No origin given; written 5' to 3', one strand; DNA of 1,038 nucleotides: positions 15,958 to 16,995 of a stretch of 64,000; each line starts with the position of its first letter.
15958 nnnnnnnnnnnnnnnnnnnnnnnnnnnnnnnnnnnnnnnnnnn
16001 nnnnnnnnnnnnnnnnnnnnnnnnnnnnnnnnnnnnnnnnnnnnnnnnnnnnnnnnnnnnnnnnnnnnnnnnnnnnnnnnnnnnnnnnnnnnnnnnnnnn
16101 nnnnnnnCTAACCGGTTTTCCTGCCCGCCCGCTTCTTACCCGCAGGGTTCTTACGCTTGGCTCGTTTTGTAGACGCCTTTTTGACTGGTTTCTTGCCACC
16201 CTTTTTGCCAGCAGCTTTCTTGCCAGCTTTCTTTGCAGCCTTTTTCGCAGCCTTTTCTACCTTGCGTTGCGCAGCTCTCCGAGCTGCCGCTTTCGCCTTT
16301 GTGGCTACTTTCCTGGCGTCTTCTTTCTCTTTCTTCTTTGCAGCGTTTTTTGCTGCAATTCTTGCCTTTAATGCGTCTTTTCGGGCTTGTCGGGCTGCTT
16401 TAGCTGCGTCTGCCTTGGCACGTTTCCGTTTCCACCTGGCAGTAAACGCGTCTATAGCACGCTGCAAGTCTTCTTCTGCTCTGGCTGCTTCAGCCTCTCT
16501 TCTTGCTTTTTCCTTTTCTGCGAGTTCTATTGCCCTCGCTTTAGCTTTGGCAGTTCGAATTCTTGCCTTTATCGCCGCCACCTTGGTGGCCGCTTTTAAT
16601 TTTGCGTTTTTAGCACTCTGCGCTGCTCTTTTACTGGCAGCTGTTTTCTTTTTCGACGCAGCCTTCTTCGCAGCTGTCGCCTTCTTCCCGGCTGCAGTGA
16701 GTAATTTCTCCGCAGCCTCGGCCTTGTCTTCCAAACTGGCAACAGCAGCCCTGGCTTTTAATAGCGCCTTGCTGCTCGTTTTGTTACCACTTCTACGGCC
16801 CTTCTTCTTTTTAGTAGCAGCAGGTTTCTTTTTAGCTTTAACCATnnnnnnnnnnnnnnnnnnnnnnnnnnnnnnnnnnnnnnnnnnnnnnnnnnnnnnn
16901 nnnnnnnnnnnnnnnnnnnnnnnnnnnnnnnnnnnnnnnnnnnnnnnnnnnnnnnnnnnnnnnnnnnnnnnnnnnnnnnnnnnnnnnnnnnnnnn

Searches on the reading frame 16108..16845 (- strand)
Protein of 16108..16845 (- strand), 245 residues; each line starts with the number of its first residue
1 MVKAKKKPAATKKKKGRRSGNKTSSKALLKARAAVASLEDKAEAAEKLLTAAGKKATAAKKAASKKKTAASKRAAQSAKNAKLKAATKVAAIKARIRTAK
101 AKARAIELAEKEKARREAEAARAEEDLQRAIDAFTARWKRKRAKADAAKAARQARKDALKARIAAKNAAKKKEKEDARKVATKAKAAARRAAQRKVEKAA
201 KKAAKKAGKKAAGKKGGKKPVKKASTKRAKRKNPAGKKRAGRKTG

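Call 7: search_protein_families(library=pfam, proteins=[window:16108-16845:-], max_evalue=0.1)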
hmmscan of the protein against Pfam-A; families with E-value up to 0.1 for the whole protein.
window:16108-16845:- (245 aa): 0 families

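Call 12: find_homologous_proteins(query=window:16108-16845:-, max_evalue=0.001)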
Query window:16108-16845:-: 8000 candidates shared short words with the query, none scored E <= 0.001.

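Call 27: search_protein_families(library=ncbifam, proteins=[window:16108-16845:-], max_evalue=1)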
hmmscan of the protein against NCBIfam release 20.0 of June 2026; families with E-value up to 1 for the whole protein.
window:16108-16845:- (245 aa): 0 families

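Call 40: find_related_loci(query=A1, collection=metagenome_contigs, flank=4500)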
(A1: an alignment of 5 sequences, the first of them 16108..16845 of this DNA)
Query A1 (245 aa) in metagenome_contigs; peptide patterns used: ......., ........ (x = any residue, [..] = any of these).
600 stretches matched a pattern (row limit reached: there are more); 6 encode a relative of the query (tblastn E <= 1e-3); 6 distinct loci.
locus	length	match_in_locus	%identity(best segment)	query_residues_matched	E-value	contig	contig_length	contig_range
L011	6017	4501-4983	67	19-180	7e-17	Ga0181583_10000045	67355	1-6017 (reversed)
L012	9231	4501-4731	52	79-155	1e-16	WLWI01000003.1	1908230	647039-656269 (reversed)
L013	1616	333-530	59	86-151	2e-15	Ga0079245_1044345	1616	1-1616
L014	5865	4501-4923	55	22-159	7e-14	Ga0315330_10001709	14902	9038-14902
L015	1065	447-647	63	72-138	2e-12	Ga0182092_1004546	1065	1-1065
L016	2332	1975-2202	63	96-171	8e-10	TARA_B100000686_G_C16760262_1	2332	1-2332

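Call 50: search_protein_representatives(protein=window:16108-16845:-)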
Query: 245 residues. Proteins with E-value up to 0.001 (for the whole library): 8; up to 1e-10: 4; up to 1e-30: 0. The best 8 are listed.
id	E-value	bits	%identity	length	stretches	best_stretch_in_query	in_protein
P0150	7.9e-20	88.4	46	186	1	21-194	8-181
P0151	1.8e-14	70.9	58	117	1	84-185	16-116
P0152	2.5e-12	63.9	59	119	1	113-191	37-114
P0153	5.8e-11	59.5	45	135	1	3-130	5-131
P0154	5.1e-10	56.4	45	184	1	24-151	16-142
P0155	3.0e-09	53.9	44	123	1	76-194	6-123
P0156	8.6e-08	49.1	36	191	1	16-186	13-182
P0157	1.7e-07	48.2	38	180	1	92-197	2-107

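Call 51: predict_structure(protein=window:16108-16845:-)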
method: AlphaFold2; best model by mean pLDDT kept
length: 245 residues; sequences in the alignment: 1
mean_pLDDT: 83.9   pTM: 0.45
mean pLDDT of the five models: 83.9, 81.9, 81.7, 80.7, 78.6
residues with pLDDT >= 90: 147; 70-90: 34; 50-70: 57; < 50: 7
segments of 3 or more residues with pLDDT < 50: 213-218
pLDDT, mean of each block of 10 residues (from residue 1): 60 58 73 95 96 96 95 96 96 97 92 91 95 97 97 96 94 90 88 88 70 49 57 58 58
secondary structure, 60 per line:
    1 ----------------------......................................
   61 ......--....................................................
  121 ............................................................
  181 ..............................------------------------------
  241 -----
elements in order: H23-66 H69-210

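Call 56: fold_search(model_id=the predicted structure, library=pdb)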
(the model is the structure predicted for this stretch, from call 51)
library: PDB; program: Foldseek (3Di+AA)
matches with E <= 10: 377; with E <= 0.001: 0
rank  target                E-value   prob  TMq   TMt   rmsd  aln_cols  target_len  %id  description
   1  2ic9_A                2.2e-01  1.00  0.27  0.89   0.7        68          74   20  The Coiled-coil Domain (residues 1-93) Structure of the Sin Nombre Virus Nucleocapsid Protein (released 2007-02-27)
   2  2ic6_A                2.2e-01  1.00  0.27  0.91   0.9        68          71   20  The Coiled-coil Domain (residues 1-75) Structure of the Sin Nombre Virus Nucleocapsid Protein (released 2007-02-27)
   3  4fi5                  2.3e-01  1.00  0.27  0.91   0.8        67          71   21  Crystal structure of the N-terminal domain of Hantaan virus strain 76-118 nucleoprotein (released 2012-06-20)
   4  2ic6_B                3.2e-01  1.00  0.28  0.86   1.0        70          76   20  The Coiled-coil Domain (residues 1-75) Structure of the Sin Nombre Virus Nucleocapsid Protein (released 2007-02-27)
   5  9qgy_G                3.2e-01  1.00  0.34  0.24   1.2        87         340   15  Structure of the YbjP lipoprotein bound to the MacAB-TolC tripartite efflux pump (released 2026-03-25)
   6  6zvs_A                3.2e-01  0.63  0.23  0.37   8.4       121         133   19  C12 symmetry: Bacterial Vipp1 and PspA are members of the ancient ESCRT-III membrane-remodeling superfamily. (released 2021-08-04)
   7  8qhx                  3.4e-01  0.87  0.30  0.37   8.1       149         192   20  280A Vipp1 H1-6 helical tubes in the presence of EPL (released 2024-09-18)
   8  6zvr_DB               3.6e-01  0.89  0.32  0.46   4.5       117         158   20  C11 symmetry: Bacterial Vipp1 and PspA are members of the ancient ESCRT-III membrane-remodeling superfamily. (released 2021-08-04)
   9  2ic9_B                3.9e-01  1.00  0.27  0.91   0.7        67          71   21  The Coiled-coil Domain (residues 1-93) Structure of the Sin Nombre Virus Nucleocapsid Protein (released 2007-02-27)
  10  6zvr_A                3.9e-01  0.75  0.29  0.31   5.4       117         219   20  C11 symmetry: Bacterial Vipp1 and PspA are members of the ancient ESCRT-III membrane-remodeling superfamily. (released 2021-08-04)
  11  6ikn_A                4.1e-01  1.00  0.30  0.24   1.3        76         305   18  Crystal structure of the GAS7 F-BAR domain (released 2019-10-16)
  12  1rrj_A                4.4e-01  0.99  0.24  0.11   2.3        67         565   24  Structural Mechanisms of Camptothecin Resistance by Mutations in Human Topoisomerase I (released 2004-07-06)
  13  6s1k_E                5.0e-01  0.91  0.30  0.63   3.6        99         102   17  E. coli Core Signaling Unit, carrying QQQQ receptor mutation (released 2020-01-22)
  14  6zvr_CB               5.0e-01  0.51  0.24  0.26   8.0       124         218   19  C11 symmetry: Bacterial Vipp1 and PspA are members of the ancient ESCRT-III membrane-remodeling superfamily. (released 2021-08-04)
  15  8qbs                  5.0e-01  0.35  0.21  0.24   8.2       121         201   20  Cryo-EM structure of Vipp1-F197K/L200K helical filament with lattice 1 (Vipp1-F197K/L200K_L1) (released 2024-09-11)
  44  9hzm_0                1.2e+00  0.85  0.27  0.34   2.8        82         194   17  235 A SynPspA H1-5 rod after incubation with EPL (released 2025-08-13)
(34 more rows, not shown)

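Call 64: search_protein_families(library=pfam, alignment_id=A3, max_evalue=1)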
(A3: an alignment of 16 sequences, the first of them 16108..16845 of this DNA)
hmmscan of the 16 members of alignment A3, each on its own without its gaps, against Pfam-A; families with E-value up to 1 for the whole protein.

A. member 1, window:16108-16845:- (245 aa): 0 families

B. families by the number of members that match (of 16 scanned): 6 families
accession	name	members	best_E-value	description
PF10602.15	RPN7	1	0.0065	26S proteasome subunit RPN7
PF24975.1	UBA_Rad5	1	0.27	Fungal Rad5 UBA-like domain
PF24336.1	DUF7504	1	0.3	Family of unknown function (DUF7504)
PF20833.2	RNase_E_G_Thio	1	0.61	RNase E/G, Thioredoxin-like domain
PF01544.23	CorA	1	0.85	CorA-like Mg2+ transporter protein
PF02951.20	GSH-S_N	1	0.91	Prokaryotic glutathione synthetase, N-terminal domain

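Call 65: search_solved_structures(query=A3, max_evalue=1)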
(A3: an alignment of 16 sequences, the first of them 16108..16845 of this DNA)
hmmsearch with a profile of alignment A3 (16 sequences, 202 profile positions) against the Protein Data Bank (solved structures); distinct sequences matched with E-value up to 1: 0.
